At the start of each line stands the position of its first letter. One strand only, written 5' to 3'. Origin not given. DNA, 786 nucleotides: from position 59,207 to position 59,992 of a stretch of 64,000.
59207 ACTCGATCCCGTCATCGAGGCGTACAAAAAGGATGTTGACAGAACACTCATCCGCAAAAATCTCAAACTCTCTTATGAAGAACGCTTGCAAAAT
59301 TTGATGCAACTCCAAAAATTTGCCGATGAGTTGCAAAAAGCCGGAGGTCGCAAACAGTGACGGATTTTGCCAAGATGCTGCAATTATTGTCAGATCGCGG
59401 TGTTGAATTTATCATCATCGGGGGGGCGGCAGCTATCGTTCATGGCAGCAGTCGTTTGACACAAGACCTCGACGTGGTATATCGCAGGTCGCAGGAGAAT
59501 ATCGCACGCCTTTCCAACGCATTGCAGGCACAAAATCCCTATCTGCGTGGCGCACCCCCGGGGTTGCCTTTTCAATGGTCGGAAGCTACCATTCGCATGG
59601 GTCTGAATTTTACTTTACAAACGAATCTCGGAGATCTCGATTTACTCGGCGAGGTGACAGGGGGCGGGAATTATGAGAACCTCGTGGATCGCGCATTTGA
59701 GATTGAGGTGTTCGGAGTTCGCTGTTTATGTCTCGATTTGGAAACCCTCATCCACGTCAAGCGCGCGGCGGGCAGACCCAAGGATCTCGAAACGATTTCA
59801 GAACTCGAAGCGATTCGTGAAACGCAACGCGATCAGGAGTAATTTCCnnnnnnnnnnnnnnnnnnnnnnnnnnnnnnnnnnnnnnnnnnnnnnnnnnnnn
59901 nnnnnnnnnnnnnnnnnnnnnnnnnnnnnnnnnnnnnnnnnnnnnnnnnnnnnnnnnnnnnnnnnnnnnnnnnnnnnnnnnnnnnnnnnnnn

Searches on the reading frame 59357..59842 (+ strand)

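Call 63: search_protein_families(library=pfam, proteins=[window:59357-59842:+])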
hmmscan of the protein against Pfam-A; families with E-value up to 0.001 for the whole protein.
window:59357-59842:+ (161 aa): 2 families
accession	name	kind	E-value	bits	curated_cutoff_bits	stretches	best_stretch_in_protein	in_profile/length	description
PF19502.5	DUF6036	-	1.2e-07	32.1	23.6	1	7-80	10-81/164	Nucleotidyltransferase of unknown function (DUF6036)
PF09970.15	DUF2204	-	4.1e-07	30.2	20.3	0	2-41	3-43/181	Nucleotidyl transferase of unknown function (DUF2204)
